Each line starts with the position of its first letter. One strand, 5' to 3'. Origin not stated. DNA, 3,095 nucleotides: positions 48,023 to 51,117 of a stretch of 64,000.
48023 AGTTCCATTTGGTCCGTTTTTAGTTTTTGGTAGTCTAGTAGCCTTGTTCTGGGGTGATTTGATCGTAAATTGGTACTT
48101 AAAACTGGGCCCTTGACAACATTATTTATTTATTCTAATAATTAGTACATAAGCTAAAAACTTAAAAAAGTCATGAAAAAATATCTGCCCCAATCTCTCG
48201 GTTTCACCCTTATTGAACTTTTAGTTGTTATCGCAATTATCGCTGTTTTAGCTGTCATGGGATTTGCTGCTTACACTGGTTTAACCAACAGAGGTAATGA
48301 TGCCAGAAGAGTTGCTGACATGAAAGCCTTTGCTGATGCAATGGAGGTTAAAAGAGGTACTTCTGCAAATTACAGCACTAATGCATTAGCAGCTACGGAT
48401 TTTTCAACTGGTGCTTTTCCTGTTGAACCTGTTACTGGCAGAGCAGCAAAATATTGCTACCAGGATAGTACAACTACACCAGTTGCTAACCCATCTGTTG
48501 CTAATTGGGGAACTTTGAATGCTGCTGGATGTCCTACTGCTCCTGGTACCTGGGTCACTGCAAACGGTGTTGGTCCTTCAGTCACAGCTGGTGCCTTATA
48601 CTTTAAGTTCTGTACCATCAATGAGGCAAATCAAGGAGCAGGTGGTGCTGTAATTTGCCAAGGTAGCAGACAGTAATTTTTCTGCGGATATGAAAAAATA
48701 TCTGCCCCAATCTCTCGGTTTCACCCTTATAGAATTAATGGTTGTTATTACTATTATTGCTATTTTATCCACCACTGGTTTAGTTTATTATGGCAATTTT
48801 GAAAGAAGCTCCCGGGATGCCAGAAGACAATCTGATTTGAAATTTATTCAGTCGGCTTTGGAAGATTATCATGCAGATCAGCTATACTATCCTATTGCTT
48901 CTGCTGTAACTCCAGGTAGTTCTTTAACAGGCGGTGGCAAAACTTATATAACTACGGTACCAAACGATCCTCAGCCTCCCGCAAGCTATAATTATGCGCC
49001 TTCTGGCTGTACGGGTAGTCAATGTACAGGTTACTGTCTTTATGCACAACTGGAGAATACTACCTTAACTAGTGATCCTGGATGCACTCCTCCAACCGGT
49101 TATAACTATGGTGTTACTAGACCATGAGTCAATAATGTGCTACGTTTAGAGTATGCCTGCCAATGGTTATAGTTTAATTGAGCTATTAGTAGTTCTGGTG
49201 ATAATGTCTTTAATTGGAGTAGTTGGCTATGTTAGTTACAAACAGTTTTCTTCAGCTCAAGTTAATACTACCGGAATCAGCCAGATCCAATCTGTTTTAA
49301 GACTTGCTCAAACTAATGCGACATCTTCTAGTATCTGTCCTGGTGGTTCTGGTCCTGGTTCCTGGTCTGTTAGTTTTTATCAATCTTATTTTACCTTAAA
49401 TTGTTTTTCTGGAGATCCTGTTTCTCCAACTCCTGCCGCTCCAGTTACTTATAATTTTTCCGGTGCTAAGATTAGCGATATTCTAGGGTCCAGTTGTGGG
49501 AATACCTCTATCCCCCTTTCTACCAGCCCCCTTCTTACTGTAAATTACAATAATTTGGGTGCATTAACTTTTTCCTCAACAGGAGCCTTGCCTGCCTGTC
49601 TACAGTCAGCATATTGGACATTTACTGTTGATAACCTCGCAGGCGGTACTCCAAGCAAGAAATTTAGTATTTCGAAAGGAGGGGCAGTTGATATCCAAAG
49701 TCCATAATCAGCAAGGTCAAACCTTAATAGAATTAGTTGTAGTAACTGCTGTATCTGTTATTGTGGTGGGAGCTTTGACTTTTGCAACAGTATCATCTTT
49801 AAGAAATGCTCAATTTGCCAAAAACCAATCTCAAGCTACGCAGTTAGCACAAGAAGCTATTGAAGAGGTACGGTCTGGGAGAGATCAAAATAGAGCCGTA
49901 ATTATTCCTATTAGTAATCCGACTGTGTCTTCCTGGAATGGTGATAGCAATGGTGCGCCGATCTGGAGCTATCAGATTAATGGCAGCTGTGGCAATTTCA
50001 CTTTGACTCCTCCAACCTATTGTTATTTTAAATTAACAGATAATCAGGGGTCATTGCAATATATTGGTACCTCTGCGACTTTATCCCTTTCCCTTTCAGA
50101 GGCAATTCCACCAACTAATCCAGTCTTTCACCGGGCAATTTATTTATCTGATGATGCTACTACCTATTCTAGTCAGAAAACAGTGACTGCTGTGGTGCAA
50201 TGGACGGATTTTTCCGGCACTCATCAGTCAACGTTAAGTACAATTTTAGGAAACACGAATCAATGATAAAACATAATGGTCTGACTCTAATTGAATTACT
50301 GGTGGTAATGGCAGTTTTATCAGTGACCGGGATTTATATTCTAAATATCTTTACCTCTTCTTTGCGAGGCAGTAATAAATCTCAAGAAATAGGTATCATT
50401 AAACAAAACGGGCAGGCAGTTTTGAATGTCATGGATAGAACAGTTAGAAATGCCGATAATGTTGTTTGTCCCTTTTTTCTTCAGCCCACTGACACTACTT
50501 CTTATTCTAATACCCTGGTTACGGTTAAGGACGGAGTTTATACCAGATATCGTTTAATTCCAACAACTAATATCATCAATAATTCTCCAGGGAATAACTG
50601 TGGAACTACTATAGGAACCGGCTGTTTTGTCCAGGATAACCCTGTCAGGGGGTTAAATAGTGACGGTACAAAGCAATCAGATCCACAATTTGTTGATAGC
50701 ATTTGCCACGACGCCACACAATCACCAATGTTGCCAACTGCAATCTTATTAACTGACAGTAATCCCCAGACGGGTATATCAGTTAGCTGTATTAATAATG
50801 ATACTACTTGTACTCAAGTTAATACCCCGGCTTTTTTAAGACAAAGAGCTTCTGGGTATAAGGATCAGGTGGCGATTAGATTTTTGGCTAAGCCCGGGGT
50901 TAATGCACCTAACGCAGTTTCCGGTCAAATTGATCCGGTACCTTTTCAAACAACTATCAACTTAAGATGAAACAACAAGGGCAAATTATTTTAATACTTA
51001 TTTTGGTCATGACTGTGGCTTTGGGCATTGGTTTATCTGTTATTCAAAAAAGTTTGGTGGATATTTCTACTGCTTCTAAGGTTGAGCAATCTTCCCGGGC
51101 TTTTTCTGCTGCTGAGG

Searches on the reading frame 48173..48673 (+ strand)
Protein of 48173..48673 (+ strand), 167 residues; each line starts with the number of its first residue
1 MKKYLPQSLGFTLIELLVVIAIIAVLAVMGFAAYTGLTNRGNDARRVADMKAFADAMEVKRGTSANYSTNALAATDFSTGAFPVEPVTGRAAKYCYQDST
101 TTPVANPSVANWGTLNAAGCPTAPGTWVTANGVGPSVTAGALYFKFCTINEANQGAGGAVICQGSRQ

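Call 76: search_protein_families(library=pfam, proteins=[window:48173-48673:+], max_evalue=0.001)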
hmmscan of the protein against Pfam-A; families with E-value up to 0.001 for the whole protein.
window:48173-48673:+ (167 aa): 1 family
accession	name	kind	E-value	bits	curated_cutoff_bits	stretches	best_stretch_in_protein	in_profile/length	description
PF07963.17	N_methyl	-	1.4e-07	31.2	21.2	1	10-30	6-26/27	Prokaryotic N-terminal methylation motif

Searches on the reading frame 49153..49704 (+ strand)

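Call 76: search_protein_families(library=pfam, proteins=[window:49153-49704:+], max_evalue=0.001)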
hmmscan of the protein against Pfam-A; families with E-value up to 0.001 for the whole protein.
window:49153-49704:+ (184 aa): 1 family
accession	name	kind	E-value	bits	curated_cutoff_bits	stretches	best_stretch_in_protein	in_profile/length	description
PF07963.17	N_methyl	-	9.4e-06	25.4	21.2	1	4-24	5-25/27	Prokaryotic N-terminal methylation motif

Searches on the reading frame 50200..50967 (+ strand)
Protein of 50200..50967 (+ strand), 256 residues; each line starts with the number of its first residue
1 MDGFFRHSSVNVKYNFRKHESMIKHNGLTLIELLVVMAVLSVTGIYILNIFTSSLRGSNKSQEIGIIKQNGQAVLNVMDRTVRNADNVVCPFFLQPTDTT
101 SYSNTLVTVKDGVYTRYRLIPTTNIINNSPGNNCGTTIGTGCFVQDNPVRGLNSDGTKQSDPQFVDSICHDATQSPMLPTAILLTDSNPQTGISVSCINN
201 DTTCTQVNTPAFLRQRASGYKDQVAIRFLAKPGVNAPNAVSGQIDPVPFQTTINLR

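Call 77: search_protein_families(library=pfam, proteins=[window:50200-50967:+], max_evalue=0.001)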
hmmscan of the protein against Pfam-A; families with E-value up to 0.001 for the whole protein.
window:50200-50967:+ (256 aa): 1 family
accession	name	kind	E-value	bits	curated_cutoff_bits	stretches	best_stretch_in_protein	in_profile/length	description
PF07963.17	N_methyl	-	1.5e-05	24.8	21.2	1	24-42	3-21/27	Prokaryotic N-terminal methylation motif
